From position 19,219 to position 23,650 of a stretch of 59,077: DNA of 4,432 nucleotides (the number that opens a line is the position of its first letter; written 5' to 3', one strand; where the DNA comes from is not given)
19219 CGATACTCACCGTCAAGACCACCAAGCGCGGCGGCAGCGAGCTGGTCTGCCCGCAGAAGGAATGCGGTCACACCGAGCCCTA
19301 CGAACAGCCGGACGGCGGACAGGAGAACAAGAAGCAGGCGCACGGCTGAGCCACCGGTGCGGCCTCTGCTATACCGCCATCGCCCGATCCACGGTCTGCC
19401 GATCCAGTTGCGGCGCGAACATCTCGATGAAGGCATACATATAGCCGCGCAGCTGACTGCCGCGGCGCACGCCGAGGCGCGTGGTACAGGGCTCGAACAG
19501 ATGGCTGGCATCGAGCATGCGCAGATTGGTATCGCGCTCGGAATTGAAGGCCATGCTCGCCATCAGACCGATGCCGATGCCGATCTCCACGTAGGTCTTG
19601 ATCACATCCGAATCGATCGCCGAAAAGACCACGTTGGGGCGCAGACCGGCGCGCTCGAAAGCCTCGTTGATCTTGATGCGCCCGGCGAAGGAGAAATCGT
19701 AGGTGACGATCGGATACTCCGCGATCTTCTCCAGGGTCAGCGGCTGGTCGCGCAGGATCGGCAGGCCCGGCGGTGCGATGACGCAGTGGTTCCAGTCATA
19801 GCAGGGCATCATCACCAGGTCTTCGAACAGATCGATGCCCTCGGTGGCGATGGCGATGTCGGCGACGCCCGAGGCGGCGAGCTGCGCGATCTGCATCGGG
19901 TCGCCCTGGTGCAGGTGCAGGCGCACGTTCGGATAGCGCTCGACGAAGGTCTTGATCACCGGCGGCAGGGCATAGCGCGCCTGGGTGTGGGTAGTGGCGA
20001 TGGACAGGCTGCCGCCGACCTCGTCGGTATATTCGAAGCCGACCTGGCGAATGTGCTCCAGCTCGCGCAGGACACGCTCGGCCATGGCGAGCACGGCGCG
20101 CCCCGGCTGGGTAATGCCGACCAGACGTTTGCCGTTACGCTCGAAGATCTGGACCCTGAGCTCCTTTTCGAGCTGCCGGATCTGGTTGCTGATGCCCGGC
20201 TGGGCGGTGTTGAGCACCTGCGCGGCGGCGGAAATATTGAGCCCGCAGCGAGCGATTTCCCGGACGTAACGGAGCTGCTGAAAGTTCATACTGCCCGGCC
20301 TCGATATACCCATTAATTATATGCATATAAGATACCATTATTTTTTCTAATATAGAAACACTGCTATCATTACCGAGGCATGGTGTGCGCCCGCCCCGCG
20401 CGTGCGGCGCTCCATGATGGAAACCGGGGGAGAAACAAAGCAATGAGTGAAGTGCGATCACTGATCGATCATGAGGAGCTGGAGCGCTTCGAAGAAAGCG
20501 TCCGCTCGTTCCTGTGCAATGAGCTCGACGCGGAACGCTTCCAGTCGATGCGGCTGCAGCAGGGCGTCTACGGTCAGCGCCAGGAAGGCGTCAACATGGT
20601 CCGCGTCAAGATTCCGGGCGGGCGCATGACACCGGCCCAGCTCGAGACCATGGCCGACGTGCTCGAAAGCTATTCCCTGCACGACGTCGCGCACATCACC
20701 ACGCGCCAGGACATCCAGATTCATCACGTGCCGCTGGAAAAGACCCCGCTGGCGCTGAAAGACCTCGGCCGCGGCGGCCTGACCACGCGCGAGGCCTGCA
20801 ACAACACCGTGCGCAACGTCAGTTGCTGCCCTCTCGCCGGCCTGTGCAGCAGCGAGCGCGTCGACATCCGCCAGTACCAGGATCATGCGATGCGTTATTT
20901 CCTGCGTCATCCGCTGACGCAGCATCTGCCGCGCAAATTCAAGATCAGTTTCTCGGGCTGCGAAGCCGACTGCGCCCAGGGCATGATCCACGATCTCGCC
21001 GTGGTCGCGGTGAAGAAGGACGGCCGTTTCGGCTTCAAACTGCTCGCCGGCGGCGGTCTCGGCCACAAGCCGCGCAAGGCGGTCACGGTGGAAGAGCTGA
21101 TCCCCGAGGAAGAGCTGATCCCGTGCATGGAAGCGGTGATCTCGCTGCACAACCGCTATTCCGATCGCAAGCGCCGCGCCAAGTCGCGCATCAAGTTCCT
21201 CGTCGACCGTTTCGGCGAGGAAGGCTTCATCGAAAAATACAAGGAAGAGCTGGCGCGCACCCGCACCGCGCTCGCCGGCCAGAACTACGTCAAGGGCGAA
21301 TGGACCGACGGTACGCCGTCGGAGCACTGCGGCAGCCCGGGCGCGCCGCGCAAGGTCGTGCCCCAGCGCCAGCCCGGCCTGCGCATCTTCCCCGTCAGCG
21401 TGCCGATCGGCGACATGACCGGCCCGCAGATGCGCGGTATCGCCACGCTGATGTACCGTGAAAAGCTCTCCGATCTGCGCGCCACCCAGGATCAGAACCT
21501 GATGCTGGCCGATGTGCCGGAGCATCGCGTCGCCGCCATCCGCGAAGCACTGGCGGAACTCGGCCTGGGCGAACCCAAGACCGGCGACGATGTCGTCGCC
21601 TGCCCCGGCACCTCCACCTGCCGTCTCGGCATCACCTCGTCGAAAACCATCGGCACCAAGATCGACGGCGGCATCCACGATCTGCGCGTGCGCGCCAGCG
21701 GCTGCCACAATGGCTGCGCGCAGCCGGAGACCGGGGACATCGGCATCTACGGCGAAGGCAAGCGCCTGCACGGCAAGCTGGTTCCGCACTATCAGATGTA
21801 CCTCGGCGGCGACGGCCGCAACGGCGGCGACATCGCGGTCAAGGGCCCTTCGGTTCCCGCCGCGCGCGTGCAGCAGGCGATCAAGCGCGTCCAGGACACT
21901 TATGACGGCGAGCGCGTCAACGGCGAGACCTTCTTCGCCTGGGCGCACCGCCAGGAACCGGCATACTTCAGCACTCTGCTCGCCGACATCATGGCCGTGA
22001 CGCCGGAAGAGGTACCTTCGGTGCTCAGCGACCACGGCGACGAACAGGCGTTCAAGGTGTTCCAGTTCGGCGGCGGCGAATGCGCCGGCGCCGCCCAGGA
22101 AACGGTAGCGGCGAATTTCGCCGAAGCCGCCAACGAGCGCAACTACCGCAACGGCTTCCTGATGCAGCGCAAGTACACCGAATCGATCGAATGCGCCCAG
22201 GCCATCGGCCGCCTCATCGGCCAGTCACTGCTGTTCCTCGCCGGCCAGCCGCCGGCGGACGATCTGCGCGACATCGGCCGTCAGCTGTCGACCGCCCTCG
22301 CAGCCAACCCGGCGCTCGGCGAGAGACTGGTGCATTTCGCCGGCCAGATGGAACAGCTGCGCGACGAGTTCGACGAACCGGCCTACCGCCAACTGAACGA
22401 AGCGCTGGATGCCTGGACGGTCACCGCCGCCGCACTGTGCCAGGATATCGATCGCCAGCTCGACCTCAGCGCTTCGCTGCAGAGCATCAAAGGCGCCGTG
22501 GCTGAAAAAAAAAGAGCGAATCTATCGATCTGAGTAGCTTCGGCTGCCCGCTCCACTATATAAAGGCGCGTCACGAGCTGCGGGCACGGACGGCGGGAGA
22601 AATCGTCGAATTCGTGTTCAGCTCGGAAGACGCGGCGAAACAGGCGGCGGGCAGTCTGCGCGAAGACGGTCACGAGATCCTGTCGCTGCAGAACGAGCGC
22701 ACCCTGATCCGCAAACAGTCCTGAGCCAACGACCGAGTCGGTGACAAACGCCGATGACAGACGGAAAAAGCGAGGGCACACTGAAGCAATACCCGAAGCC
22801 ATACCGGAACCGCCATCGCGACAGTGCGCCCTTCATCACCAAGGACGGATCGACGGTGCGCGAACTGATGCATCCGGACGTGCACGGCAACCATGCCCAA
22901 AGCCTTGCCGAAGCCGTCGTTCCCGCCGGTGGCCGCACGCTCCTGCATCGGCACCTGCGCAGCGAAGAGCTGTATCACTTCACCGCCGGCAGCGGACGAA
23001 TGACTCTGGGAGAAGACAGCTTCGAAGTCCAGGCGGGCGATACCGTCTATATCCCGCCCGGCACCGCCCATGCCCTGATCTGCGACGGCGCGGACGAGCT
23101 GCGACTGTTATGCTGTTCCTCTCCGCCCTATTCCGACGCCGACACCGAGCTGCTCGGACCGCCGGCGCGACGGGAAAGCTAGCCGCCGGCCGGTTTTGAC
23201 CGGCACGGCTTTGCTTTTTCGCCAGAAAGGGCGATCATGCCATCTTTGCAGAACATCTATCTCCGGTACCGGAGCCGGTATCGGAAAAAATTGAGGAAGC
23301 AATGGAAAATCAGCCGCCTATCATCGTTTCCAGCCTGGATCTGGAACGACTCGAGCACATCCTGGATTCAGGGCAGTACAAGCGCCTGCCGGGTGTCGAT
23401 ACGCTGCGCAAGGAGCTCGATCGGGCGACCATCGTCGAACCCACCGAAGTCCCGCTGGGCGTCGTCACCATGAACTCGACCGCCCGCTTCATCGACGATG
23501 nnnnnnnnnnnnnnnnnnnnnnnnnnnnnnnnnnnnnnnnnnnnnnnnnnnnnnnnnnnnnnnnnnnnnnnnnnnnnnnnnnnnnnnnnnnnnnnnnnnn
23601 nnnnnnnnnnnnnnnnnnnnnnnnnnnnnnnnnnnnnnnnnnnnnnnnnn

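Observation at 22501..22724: TusA-like sulfur-carrier frame with no start codon, in the -1 frame across an A9 slippery run at the end of the sulfite reductase gene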

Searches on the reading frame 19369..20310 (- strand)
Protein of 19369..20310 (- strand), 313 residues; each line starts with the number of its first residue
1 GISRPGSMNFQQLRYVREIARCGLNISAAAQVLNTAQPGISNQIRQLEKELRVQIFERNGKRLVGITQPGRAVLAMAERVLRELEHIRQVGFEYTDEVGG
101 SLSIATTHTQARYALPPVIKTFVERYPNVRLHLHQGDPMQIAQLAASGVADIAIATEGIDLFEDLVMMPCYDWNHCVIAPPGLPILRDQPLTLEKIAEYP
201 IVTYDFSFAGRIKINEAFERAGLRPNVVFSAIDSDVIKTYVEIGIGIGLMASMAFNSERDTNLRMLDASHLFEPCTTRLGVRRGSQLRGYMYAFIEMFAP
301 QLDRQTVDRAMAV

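Call 42: search_protein_families(library=ncbifam, proteins=[window:19369-20310:-], max_evalue=0.00001)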
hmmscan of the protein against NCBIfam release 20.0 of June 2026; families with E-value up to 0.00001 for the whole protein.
window:19369-20310:- (313 aa): 44 families (the best 25 are shown)
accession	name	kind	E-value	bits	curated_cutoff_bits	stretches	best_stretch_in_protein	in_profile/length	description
NF009327.0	PRK12684.1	subfamily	2.4e-143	477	402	1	8-312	1-305/313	CysB family HTH-type transcriptional regulator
NF009326.0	PRK12681.1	equivalog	1.1e-128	429.3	436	1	8-312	1-305/324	HTH-type transcriptional regulator CysB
NF009324.0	PRK12679.1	equivalog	3.2e-100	335.3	491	1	8-309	1-302/316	HTH-type transcriptional regulator Cbl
NF009325.0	PRK12680.1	equivalog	9e-62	209.2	482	1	8-311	1-304/327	LysR family transcriptional regulator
NF053705.1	TransRegGltCGpos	equivalog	2e-37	129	350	1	8-263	1-254/300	glutamate biosynthesis transcriptional regulator GltC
NF040786.1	LysR_Sec_metab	equivalog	1.6e-33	116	250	1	8-266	1-262/298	selenium metabolism-associated LysR family transcriptional regulator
NF008416.0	PRK11242.1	equivalog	6.5e-33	114.3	277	1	11-302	4-291/300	transcriptional regulator CynR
TIGR03339.1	phn_lysR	subfamily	1.4e-29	103.2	341.1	1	12-287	1-271/279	aminoethylphosphonate catabolism associated LysR family transcriptional regulator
NF045775.1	acetoin_reg_AlsR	exception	7.3e-28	97.9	430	1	8-254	1-246/290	acetoin biosynthesis transcriptional regulator AlsR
NF008722.0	PRK11716.1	equivalog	1.9e-26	92.7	246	1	8-297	1-289/293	HTH-type transcriptional activator IlvY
NF047520.1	trans_act_CidR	equivalog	7.2e-26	91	415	1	8-267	1-257/292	cidABC operon transcriptional activator CidR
NF008361.0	PRK11151.1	equivalog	2e-23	83.1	329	1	8-303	1-294/305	DNA-binding transcriptional regulator OxyR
NF040889.1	trans_reg_YeiE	equivalog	2.6e-23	82.7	480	1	9-254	4-241/288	DNA-binding transcriptional regulator YeiE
NF045990.1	TransRegCbbRRhodb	equivalog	3.2e-22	78.9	450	1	7-258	5-255/304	LysR family regulator CbbR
NF047354.1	trans_reg_GltC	equivalog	7.6e-22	78.2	300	1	8-202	1-194/290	glutamate biosynthesis transcriptional regulator GltC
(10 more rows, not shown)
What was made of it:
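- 19369..20313 (-): Divergent CysB-family LysR regulator. This context places the reductase in assimilatory sulfur metabolism. NCBIfam NF009327 477 bits (call 42).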

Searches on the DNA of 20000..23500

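Call 69: search_rna_families(source=window, start=20000, end=23500, threshold=evalue, max_evalue=1)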
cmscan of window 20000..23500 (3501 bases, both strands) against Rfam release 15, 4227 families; matches with E-value up to 1: 2.
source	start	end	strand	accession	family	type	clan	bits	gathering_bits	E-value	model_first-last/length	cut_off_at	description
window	20816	20883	+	RF01740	gyrA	Cis-reg;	-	18.2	45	0.66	1-88/88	no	gyrA RNA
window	20188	20231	+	RF01149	sR10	Gene; snRNA; snoRNA; CD-box;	-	16.8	45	0.48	1-54/54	no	Small nucleolar RNA sR10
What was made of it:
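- Tried and rejected: Rfam found nothing in 20000-23500 (call 69).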

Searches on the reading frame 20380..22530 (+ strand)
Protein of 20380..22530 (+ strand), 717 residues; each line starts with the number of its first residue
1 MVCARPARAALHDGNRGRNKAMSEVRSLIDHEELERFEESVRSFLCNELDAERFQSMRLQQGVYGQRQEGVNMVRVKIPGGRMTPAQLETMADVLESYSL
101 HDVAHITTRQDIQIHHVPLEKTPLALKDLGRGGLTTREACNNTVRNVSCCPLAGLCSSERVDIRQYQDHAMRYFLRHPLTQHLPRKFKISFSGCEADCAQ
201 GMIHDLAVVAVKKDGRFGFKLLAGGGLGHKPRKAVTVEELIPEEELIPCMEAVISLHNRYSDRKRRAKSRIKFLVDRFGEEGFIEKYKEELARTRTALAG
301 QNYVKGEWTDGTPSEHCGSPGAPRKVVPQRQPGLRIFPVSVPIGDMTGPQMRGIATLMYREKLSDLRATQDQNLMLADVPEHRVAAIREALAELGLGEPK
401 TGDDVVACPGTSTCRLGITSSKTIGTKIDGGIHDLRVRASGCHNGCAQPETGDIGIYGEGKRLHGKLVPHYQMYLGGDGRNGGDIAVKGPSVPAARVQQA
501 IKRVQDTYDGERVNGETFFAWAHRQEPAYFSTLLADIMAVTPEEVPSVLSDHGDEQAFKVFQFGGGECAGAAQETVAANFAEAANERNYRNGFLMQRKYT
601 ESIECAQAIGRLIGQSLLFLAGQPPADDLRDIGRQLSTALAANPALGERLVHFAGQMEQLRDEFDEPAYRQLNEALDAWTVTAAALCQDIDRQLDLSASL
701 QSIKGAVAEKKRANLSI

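Call 6: search_protein_families(library=pfam, proteins=[window:20380-22530:+], max_evalue=0.1)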
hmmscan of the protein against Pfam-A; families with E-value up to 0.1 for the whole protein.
window:20380-22530:+ (717 aa): 2 families
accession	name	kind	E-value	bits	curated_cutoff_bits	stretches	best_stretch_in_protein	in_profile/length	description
PF01077.27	NIR_SIR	-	5.7e-48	162.8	27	2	142-292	3-155/158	Nitrite and sulphite reductase 4Fe-4S domain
PF03460.22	NIR_SIR_ferr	-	7e-30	103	24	2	64-129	1-66/69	Nitrite/Sulfite reductase ferredoxin-like half domain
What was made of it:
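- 20443..22533 (+): Assimilatory siroheme sulfite/nitrite-reductase-family gene, zero-frame (short) product of 696 aa ending .............*. An alternative upstream ATG lies at 20380. Pfam NIR_SIR 162.8 bits and NIR_SIR_ferr 103 bits (call 6).
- On Siroheme-[4Fe-4S] sulfite/nitrite reductases (NIR_SIR): 162.8 and 103 bits, two stretches each (call 6).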

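Call 7: search_protein_families(library=ncbifam, proteins=[window:20380-22530:+], max_evalue=0.1)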
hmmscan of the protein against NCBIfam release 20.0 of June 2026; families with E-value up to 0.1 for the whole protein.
window:20380-22530:+ (717 aa): 11 families
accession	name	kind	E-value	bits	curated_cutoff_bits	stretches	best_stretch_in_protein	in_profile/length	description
NF007126.0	PRK09567.1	equivalog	1.9e-65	221.1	523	1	72-535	117-588/595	NirA family protein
NF007125.0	PRK09566.1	equivalog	1.3e-63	215.2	594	2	64-503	58-500/513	ferredoxin--nitrite reductase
NF010029.0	PRK13504.1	equivalog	2.7e-46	158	457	2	181-525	213-561/575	NADPH-dependent assimilatory sulfite reductase hemoprotein subunit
TIGR02435.1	CobG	equivalog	2.1e-42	145.5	234.8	1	72-459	18-384/388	precorrin-3B synthase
TIGR02041.1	CysI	equivalog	3e-31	108.5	756.55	3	362-526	368-539/541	assimilatory sulfite reductase (NADPH) hemoprotein subunit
TIGR02042.1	sir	equivalog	7.2e-27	93.7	731.5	3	180-288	220-336/581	sulfite reductase, ferredoxin dependent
TIGR02374.1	nitri_red_nirB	equivalog_domain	3.5e-26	91.9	578.35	2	68-271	556-749/794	nitrite reductase large subunit NirB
NF011565.0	PRK14989.1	subfamily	2.2e-14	52.5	883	1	68-270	561-753/847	nitrite reductase large subunit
TIGR02912.1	sulfite_red_C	equivalog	3.3e-14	52.6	324.1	2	67-213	16-163/314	sulfite reductase subunit C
TIGR02066.1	dsrB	equivalog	5.5e-07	28.9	341.5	1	71-213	30-170/341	dissimilatory-type sulfite reductase subunit beta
TIGR02064.1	dsrA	equivalog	1.4e-06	27.5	392.85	1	71-214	81-225/402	dissimilatory-type sulfite reductase subunit alpha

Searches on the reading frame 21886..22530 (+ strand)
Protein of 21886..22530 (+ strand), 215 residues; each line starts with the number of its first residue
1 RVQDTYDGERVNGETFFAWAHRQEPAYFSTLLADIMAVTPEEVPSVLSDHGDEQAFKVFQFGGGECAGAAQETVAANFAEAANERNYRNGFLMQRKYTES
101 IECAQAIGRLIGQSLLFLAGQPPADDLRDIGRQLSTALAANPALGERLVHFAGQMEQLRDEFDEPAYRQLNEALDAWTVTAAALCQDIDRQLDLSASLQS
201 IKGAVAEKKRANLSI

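Call 16: find_related_loci(query=A2, collection=metagenome_contigs, flank=1500)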
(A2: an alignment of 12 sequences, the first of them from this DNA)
Query A2 (215 aa) in metagenome_contigs; peptide patterns used: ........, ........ (x = any residue, [..] = any of these).
492 stretches matched a pattern; 53 encode a relative of the query (tblastn E <= 1e-3); 53 distinct loci.
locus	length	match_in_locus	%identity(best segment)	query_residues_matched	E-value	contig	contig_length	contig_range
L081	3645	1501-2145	86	1-215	1e-117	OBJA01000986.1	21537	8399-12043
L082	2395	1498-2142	75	1-215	4e-118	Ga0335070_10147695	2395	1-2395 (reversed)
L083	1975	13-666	78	1-215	1e-113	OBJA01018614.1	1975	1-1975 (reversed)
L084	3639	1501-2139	69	1-212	2e-89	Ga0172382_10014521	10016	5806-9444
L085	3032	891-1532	64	1-215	2e-89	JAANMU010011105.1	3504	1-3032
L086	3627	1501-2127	68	1-211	1e-84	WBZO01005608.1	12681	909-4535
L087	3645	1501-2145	64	2-213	2e-82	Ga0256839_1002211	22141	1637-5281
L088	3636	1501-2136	60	1-213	4e-79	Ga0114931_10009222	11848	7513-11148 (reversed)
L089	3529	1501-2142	58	1-215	1e-78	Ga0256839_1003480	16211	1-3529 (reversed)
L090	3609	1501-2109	62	1-203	2e-73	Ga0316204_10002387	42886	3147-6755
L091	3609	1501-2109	60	1-203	2e-71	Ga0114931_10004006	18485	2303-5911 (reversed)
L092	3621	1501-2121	52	1-207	4e-71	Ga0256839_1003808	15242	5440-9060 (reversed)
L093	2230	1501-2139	57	2-215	2e-71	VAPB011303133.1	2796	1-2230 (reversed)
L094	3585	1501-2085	55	1-195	1e-70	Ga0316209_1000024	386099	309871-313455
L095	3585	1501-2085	55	1-195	2e-70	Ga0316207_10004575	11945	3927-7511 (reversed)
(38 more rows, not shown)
